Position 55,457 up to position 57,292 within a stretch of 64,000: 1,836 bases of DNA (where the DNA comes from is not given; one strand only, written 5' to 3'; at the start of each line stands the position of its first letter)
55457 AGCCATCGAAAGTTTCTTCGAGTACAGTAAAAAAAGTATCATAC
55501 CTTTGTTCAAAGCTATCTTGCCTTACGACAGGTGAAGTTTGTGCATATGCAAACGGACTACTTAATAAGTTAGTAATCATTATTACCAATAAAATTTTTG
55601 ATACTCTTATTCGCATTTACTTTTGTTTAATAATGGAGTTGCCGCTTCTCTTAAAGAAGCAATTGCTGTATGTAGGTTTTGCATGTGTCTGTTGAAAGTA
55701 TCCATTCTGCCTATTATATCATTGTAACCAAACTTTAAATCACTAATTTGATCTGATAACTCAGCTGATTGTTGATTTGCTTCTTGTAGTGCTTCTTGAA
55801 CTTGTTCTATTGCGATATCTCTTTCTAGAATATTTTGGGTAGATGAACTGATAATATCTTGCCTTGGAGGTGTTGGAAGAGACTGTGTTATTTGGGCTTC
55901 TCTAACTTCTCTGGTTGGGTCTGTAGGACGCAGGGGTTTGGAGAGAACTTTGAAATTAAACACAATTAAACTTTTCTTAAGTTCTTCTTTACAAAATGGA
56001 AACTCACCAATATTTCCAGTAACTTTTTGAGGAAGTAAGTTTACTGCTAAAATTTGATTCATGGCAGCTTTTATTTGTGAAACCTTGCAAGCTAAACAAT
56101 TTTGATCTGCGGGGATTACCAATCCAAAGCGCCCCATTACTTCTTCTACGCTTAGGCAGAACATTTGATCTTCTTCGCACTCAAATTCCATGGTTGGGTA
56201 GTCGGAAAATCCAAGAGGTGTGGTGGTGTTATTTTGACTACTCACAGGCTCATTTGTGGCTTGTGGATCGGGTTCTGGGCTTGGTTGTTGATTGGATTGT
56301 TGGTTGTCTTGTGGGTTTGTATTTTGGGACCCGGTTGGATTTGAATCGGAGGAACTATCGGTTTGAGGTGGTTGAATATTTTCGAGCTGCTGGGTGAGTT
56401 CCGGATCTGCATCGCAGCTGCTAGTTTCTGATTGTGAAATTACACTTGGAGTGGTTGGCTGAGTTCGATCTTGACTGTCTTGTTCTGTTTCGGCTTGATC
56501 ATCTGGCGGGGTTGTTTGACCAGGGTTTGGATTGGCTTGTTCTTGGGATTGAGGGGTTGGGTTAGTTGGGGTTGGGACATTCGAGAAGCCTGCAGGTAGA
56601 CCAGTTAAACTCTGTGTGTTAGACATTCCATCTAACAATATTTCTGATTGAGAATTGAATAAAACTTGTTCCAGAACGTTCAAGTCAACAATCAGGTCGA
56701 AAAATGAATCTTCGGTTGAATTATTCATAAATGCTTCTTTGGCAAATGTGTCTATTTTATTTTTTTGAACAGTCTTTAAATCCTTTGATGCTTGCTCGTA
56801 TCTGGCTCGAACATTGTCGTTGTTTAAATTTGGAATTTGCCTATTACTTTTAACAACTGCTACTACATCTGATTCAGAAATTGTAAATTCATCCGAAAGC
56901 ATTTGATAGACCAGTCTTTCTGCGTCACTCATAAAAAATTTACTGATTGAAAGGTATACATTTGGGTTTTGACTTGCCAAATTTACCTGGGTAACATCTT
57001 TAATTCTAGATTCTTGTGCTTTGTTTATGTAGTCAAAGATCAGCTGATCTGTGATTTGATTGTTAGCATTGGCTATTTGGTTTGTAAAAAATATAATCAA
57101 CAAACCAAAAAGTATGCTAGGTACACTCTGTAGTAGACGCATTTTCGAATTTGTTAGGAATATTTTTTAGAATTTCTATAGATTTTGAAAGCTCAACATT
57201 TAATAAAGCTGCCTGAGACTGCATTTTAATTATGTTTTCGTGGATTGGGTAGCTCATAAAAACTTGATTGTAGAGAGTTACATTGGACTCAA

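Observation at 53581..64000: Translationally coupled six-gene envelope operon of unknown function: giant SLH protein, four secreted helical proteins and an SPFH scaffold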

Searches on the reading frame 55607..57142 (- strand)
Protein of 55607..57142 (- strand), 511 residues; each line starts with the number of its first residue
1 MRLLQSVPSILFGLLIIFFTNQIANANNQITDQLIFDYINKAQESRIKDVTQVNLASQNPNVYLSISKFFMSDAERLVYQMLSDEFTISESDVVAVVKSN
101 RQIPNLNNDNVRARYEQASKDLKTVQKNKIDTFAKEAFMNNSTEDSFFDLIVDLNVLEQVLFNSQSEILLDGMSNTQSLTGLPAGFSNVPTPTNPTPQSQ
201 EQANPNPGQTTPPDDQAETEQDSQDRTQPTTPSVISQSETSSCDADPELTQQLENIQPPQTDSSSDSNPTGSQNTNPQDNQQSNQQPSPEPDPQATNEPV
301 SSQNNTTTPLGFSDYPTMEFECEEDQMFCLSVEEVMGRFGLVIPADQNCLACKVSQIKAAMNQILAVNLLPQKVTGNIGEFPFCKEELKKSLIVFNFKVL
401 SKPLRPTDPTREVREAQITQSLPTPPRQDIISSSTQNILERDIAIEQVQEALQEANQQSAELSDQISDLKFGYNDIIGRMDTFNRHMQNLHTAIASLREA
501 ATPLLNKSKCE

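Call 3: search_protein_families(library=pfam, proteins=[window:55607-57142:-], max_evalue=0.1)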
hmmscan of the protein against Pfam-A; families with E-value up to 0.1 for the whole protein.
window:55607-57142:- (511 aa): 2 families
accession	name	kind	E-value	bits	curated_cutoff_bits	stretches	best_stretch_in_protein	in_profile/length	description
PF18595.6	Nuf2_DHR10-like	-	0.045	14.3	28.4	1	445-501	45-101/117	Nuf2, DHR10-like domain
PF07889.17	DUF1664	-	0.062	13.8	34.6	0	444-498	67-121/124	Protein of unknown function (DUF1664)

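Call 4: search_protein_families(library=ncbifam, proteins=[window:55607-57142:-], max_evalue=0.1)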
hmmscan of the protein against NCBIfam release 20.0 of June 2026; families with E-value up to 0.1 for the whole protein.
window:55607-57142:- (511 aa): 1 family
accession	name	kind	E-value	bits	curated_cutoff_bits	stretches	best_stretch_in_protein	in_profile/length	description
NF038218.1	IcmG_DotF_IVB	equivalog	0.038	13.6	200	1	413-507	97-188/266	type IVB secretion system protein IcmG/DotF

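Call 25: find_homologous_proteins(query=window:55607-57142:-, max_evalue=0.001)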
Query window:55607-57142:- (511 aa): 6 proteins with E <= 0.001 among 8000 candidates.
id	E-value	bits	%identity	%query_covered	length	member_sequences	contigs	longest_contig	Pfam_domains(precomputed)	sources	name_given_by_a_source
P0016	0.0e+0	1103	100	100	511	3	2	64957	-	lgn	-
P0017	0.0e+0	1009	93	100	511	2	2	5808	-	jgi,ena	-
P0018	2.8e-146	506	51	99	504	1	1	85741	-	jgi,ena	-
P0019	3.6e-146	506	50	98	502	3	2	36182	-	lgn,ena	-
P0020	1.0e-144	501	50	95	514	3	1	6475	-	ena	-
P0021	1.1e-104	369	51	73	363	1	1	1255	-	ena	-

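Call 48: search_solved_structures(query=A5, max_evalue=5)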
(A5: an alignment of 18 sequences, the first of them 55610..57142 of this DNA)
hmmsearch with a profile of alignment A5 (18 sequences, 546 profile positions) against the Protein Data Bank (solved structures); distinct sequences matched with E-value up to 5: 9.
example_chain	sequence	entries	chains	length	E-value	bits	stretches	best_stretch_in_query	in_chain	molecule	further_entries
5fiy_A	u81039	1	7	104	0.019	17.1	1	460-540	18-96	PRKC APOPTOSIS WT1 REGULATOR PROTEIN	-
2gus_A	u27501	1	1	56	0.11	14.5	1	491-542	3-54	Major outer membrane lipoprotein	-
2osz_A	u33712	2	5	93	0.39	12.7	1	472-541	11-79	Nucleoporin p58/p45 | Nucleoporin Nup58/Nup45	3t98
4jq5_A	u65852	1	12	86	0.41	12.7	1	473-541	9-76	Nucleoporin p58/p45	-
4jo9_B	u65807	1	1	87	0.42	12.6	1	474-541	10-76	Nucleoporin p58/p45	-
4jo7_E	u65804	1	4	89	0.46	12.5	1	474-541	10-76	Nucleoporin p58/p45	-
6ign_A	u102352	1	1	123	0.51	12.4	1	442-537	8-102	Kinesin-1 heavy chain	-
6igv_A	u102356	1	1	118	0.72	11.9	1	450-537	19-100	Kinesin-1 heavy chain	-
8qox_B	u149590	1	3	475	0.77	11.8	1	469-540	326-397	Conserved membrane protein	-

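Call 58: search_protein_representatives(alignment_id=A7)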
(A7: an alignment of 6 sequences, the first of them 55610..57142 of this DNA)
Query: 6 sequences, 509 profile positions. Proteins with E-value up to 0.001 (for the whole library): 236; up to 1e-10: 82; up to 1e-30: 7. The best 150 are listed.
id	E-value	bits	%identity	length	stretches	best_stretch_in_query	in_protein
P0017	4.1e-271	916.3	-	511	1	1-509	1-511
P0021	1.5e-205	699.9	-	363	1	140-509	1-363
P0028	1.3e-140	485.8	-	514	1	1-508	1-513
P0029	1.6e-102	360.1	-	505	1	1-508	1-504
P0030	2.5e-100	352.8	-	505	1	5-509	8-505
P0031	2.7e-80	286.7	-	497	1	1-508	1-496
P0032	6.2e-33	130.5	-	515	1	48-508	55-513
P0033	4.0e-28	114.6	-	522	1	1-508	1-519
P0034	1.5e-26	109.4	-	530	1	6-508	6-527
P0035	8.8e-25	103.6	-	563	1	59-508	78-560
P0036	3.1e-24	101.8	-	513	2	242-442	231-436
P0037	7.1e-24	100.6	-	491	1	9-508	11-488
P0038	1.9e-23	99.2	-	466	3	289-434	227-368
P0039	2.2e-21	92.4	-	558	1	33-508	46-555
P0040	9.6e-21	90.3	-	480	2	323-435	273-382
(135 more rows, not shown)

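Call 69: predict_structure(alignment_id=A8)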
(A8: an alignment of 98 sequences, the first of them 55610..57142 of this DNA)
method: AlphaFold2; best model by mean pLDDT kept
length: 511 residues; sequences in the alignment: 98
mean_pLDDT: 66.7   pTM: 0.34
mean pLDDT of the five models: 66.7, 66.1, 65.5, 64.6, 62.0
residues with pLDDT >= 90: 56; 70-90: 208; 50-70: 86; < 50: 161
segments of 3 or more residues with pLDDT < 50: 171-207, 209-244, 260-288, 293-312, 314-319, 338-342, 413-423, 428-439
pLDDT, mean of each block of 10 residues (from residue 1): 60 79 62 67 63 74 75 90 97 97 96 96 86 85 87 89 77 43 36 37 42 39 39 39 62 67 41 39 42 41 40 47 67 54 59 86 86 84 84 70 65 46 48 44 75 85 80 80 85 87 82 70
secondary structure, 60 per line:
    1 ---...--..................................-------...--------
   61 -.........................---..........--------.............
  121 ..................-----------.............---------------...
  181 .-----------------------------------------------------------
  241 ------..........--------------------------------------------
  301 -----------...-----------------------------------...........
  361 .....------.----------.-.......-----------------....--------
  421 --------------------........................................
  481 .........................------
elements in order: H9-42 H62-86 H90-99 H108-138 H150-162 H178-181 H247-256 H350-365 H385-391 H409-412 H441-505

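Call 71: fold_search(model_id=the predicted structure, library=pdb)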
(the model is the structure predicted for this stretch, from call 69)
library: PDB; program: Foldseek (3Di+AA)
matches with E <= 10: 70; with E <= 0.001: 0
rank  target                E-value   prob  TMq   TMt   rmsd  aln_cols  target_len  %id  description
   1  1zke_A                4.0e-01  0.63  0.11  0.45   8.1        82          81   17  1.6 A Crystal Structure of a Protein HP1531 of Unknown Function from Helicobacter pylori (released 2005-06-28)
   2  1zke_B                7.1e-01  0.47  0.10  0.43   8.3        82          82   17  1.6 A Crystal Structure of a Protein HP1531 of Unknown Function from Helicobacter pylori (released 2005-06-28)
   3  1zke_D                1.9e+00  0.28  0.11  0.44   7.2        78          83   15  1.6 A Crystal Structure of a Protein HP1531 of Unknown Function from Helicobacter pylori (released 2005-06-28)
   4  3zcj_E                1.9e+00  0.07  0.07  0.16  18.1       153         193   15  Crystal structure of Helicobacter pylori T4SS protein CagL in a tetragonal crystal form with a helical RGD-motif (6 Mo (released 2013-10-09)
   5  4yvm_A                2.0e+00  0.08  0.10  0.20  17.8       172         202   14  X-ray structure of Helicobacter pylori CagL-K74 (released 2015-05-13)
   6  1jft_A                2.1e+00  0.38  0.07  0.10   3.0        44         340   18  PURINE REPRESSOR MUTANT-HYPOXANTHINE-PURF OPERATOR COMPLEX (released 2002-02-08)
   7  8jjr_I                2.6e+00  0.02  0.06  0.11  17.2       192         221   10  Cryo-EM structure of Symbiodinium photosystem I (released 2024-05-15)
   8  9lx2_D                2.9e+00  0.23  0.07  0.34   5.0        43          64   19  anti-CRISPR-associated protein, Aca11 (released 2025-11-12)
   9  1jfs_A                3.0e+00  0.30  0.07  0.10   3.4        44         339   18  PURINE REPRESSOR MUTANT-HYPOXANTHINE-PURF OPERATOR COMPLEX (released 2002-02-08)
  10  4l6y_A                3.4e+00  0.06  0.09  0.11  20.4       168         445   13  Structure of the microtubule associated protein PRC1 (Protein Regulator of Cytokinesis 1) (released 2013-07-17)
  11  2jcg                  3.6e+00  0.23  0.07  0.11   3.6        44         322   23  Apo form of the catabolite control protein A (ccpA) from bacillus megaterium, with the DNA binding domain (released 2007-03-06)
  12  1hx1_B                3.6e+00  0.05  0.06  0.23  13.0       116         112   16  CRYSTAL STRUCTURE OF A BAG DOMAIN IN COMPLEX WITH THE HSC70 ATPASE DOMAIN (released 2001-03-07)
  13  3g5g_N                4.1e+00  0.14  0.08  0.36   7.6        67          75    6  Crystal Structure of the Wild-Type Restriction-Modification Controller Protein C.Esp1396I (released 2009-08-25)
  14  9lx2_B                4.3e+00  0.14  0.07  0.36   6.5        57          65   10  anti-CRISPR-associated protein, Aca11 (released 2025-11-12)
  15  9lx2_A                4.3e+00  0.10  0.07  0.28   6.9        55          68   14  anti-CRISPR-associated protein, Aca11 (released 2025-11-12)
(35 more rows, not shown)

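Call 85: fold_search(model_id=the predicted structure, library=viral)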
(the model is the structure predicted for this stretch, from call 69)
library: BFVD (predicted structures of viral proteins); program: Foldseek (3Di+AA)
matches with E <= 10: 69; with E <= 0.001: 0
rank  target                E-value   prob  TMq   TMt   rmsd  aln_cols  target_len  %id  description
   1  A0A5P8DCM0            1.8e-01  0.38  0.11  0.19  16.0       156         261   13  (no name in the UniProt tables at hand)
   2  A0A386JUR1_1          1.8e-01  0.08  0.09  0.04  45.6       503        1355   12  Replicase polyprotein 1ab [Planarian secretory cell nidovirus]
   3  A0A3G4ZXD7            2.0e-01  0.08  0.09  0.06  43.9       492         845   15  Uncharacterized protein [Faunusvirus sp.]
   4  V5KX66                2.3e-01  0.08  0.09  0.09  42.4       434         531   12  Neurofilament triplet H1-like protein [Andrias davidianus ranavirus]
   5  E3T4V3                4.7e-01  0.06  0.08  0.06  37.5       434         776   14  Uncharacterized protein [Cafeteria roenbergensis virus (strain BV-PW1)]
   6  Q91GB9                5.6e-01  0.04  0.08  0.07  39.6       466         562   11  ORF1629 [Epiphyas postvittana nucleopolyhedrovirus]
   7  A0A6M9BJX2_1          7.0e-01  0.08  0.14  0.06  43.8       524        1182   10  RNA-directed RNA polymerase [Kummerowia striata picorna-like virus]
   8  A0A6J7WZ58            7.9e-01  0.08  0.09  0.09  36.6       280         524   13  Uncharacterized protein [uncultured Caudovirales phage]
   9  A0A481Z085            7.9e-01  0.05  0.10  0.12  41.4       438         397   12  Uncharacterized protein [Mimivirus LCMiAC01]
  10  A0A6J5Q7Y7            7.9e-01  0.03  0.08  0.07  42.7       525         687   12  Uncharacterized protein [uncultured Caudovirales phage]
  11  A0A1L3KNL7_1          8.4e-01  0.02  0.09  0.04  39.5       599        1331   12  (no name in the UniProt tables at hand)
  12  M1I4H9                8.9e-01  0.08  0.07  0.14  39.4       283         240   13  (no name in the UniProt tables at hand)
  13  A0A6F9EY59            9.9e-01  0.08  0.09  0.18  38.5       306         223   13  Uncharacterized protein [Swordtail adomavirus 2]
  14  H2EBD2                1.2e+00  0.06  0.10  0.14  30.0       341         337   13  Uncharacterized protein [Megavirus courdo7]
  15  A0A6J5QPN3            1.4e+00  0.02  0.08  0.05  69.8       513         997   14  DUF4214 domain-containing protein [uncultured Caudovirales phage]
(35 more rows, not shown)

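Call 95: find_related_loci(query=A5, collection=metagenome_contigs, flank=10000)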
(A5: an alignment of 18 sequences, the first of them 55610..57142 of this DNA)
Query A5 (511 aa) in metagenome_contigs; peptide patterns used: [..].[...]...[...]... (x = any residue, [..] = any of these).
361 stretches matched a pattern; 113 encode a relative of the query (tblastn E <= 1e-3); the best 80 are kept; 80 distinct loci.
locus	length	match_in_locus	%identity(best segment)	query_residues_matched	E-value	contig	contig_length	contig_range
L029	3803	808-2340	93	1-511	0e+0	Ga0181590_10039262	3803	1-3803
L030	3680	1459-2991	93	1-511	0e+0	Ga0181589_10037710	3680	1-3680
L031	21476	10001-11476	50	11-511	8e-155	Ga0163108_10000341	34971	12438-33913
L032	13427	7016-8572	33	1-511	2e-68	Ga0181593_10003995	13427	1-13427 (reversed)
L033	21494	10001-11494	51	7-511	2e-148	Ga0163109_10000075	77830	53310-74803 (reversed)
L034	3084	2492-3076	31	1-190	8e-18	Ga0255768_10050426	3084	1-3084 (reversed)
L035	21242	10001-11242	23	40-405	2e-17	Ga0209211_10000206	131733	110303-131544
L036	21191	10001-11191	24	39-404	4e-17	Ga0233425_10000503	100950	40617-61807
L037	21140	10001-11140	26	134-494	2e-16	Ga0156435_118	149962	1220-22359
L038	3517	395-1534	26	134-494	2e-16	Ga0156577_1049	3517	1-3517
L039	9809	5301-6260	28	95-441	1e-14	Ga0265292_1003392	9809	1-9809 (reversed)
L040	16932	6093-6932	26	136-399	1e-14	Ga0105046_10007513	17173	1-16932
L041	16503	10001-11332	22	3-405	2e-14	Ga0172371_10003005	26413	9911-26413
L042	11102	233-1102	26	136-434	7e-14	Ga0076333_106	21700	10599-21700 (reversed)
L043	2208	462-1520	23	61-405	2e-13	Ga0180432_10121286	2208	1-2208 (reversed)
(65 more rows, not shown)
